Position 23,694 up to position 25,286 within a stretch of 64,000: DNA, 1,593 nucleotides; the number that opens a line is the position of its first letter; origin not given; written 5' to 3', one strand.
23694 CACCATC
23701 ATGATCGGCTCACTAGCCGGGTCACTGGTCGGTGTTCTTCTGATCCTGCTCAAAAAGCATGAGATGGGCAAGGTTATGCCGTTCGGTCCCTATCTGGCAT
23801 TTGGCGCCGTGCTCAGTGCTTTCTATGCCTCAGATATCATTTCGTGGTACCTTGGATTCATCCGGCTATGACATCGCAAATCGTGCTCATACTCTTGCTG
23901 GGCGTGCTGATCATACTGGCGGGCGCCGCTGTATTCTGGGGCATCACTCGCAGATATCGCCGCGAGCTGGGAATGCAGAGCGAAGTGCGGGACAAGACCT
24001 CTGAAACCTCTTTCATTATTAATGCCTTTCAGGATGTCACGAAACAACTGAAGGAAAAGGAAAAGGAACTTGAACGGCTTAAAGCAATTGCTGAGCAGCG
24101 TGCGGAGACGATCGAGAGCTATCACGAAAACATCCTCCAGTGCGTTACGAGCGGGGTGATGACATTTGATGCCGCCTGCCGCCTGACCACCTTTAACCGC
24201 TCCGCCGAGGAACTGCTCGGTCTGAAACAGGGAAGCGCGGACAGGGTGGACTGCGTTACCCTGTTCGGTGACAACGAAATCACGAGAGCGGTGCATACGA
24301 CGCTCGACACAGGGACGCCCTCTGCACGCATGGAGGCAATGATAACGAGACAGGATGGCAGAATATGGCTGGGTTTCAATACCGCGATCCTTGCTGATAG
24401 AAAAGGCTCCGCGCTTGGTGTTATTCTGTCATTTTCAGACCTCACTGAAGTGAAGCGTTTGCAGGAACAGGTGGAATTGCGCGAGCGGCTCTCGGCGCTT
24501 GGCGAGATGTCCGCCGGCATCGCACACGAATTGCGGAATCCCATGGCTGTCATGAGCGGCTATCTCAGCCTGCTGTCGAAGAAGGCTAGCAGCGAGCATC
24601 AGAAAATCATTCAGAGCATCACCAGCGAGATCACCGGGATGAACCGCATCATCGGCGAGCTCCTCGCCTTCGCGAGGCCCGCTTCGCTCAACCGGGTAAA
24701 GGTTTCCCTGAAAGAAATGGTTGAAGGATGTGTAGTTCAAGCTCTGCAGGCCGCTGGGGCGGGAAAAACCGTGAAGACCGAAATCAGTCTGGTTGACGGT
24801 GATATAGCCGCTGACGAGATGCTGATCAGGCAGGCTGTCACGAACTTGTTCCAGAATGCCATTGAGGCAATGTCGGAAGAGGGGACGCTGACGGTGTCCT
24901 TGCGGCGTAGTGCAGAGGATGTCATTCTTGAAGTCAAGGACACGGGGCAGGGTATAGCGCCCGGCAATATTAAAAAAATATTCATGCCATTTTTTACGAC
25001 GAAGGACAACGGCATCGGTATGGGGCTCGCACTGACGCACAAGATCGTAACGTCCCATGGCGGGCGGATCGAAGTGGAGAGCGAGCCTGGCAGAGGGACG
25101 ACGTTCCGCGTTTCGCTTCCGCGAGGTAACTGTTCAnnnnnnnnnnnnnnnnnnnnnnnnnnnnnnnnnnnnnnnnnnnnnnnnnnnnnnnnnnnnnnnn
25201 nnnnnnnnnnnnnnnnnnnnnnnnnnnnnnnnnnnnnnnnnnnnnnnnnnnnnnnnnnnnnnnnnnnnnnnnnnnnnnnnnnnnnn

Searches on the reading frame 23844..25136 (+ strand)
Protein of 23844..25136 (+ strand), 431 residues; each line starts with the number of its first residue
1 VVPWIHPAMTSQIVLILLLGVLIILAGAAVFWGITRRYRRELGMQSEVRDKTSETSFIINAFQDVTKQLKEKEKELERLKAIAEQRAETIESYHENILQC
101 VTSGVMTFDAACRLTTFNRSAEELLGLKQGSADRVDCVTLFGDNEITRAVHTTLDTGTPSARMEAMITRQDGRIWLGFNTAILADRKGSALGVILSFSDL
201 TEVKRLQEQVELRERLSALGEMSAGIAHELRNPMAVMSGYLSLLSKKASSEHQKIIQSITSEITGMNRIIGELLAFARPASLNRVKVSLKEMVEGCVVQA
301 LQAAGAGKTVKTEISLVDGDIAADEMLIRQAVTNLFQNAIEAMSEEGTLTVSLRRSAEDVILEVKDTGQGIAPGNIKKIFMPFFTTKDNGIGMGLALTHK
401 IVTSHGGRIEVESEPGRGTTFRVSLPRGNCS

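Call 28: search_protein_families(library=pfam, proteins=[window:23844-25136:+], max_evalue=0.00001)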
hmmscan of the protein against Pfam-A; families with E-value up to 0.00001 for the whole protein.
window:23844-25136:+ (431 aa): 2 families
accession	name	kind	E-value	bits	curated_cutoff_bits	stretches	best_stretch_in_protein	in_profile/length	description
PF02518.31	HATPase_c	-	6.7e-29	101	26.4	1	324-427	2-109/111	Histidine kinase-, DNA gyrase B-, and HSP90-like ATPase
PF00512.31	HisKA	-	1.7e-15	57.3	26.9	1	219-279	2-63/66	His Kinase A (phospho-acceptor) domain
